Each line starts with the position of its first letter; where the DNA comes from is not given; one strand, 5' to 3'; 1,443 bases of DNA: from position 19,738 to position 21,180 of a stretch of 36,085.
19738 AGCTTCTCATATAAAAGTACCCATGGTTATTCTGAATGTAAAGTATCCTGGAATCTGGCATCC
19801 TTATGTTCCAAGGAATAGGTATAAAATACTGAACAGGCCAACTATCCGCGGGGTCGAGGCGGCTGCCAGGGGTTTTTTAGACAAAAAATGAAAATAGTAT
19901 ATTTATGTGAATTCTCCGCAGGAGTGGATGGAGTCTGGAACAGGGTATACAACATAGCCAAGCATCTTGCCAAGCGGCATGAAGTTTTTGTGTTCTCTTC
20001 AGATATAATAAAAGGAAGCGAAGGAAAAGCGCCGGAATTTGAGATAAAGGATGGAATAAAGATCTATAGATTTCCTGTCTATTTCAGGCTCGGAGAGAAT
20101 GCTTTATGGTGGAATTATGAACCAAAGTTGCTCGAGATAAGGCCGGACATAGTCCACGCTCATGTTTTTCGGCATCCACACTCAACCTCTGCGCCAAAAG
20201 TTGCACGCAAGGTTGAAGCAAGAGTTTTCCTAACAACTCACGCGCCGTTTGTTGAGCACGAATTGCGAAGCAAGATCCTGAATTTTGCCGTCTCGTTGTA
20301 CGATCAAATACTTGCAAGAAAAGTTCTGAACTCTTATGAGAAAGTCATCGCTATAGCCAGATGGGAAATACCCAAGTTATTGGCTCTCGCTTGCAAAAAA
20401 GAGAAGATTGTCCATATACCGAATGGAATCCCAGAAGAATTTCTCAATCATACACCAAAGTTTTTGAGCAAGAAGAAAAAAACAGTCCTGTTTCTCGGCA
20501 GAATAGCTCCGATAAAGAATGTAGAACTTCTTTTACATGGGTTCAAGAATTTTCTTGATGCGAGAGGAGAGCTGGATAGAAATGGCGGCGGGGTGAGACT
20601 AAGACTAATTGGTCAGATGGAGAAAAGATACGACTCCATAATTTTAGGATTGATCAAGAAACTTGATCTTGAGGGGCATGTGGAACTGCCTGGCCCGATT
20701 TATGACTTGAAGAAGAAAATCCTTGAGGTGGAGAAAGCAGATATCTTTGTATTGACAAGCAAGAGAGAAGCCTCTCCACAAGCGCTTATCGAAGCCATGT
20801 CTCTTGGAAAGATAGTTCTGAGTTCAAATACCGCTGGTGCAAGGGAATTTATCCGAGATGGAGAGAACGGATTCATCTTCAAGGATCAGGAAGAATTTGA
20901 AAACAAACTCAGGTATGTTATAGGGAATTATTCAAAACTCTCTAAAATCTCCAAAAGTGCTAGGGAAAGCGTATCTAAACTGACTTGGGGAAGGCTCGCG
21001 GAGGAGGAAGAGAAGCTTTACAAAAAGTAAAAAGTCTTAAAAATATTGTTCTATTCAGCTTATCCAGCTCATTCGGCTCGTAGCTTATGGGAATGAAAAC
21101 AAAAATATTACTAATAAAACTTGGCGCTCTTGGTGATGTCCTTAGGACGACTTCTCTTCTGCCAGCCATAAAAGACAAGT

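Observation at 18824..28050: Three GT9 (LPS heptosyltransferase-like) paralogues in an archaeal locus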

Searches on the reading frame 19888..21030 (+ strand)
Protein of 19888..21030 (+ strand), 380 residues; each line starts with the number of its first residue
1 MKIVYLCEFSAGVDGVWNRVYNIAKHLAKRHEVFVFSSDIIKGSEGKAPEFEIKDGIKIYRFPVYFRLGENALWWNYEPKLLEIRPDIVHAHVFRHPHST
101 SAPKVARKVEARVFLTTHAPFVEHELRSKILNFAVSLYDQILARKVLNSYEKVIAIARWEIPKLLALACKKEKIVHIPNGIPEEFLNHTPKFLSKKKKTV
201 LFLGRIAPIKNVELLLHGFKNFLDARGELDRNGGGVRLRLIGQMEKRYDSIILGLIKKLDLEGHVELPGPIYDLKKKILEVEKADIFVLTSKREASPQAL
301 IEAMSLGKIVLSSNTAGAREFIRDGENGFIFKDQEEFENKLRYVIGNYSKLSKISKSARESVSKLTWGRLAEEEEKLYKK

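Call 4: search_protein_families(library=pfam, proteins=[window:19888-21030:+], max_evalue=0.01)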
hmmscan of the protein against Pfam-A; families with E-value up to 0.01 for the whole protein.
window:19888-21030:+ (380 aa): 6 families
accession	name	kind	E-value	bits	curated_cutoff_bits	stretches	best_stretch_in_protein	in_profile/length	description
PF00534.26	Glycos_transf_1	-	3.3e-27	95.5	26.4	1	192-360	10-171/172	Glycosyl transferases group 1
PF13692.12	Glyco_trans_1_4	-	6.6e-22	78.7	27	1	198-345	2-140/142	Glycosyl transferases group 1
PF13439.12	Glyco_transf_4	-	4.7e-17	63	28.5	1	13-184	1-169/170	Glycosyltransferase Family 4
PF13579.12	Glyco_trans_4_4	-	2.8e-15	57.5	29.7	1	15-180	2-158/158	Glycosyl transferase 4-like domain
PF13524.12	Glyco_trans_1_2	-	9.2e-07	29.3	25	1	293-363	60-130/144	Glycosyl transferase-like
PF20706.3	GT4-conflict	-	4.8e-05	23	26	1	170-369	170-380/385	Family 4 Glycosyltransferase in conflict systems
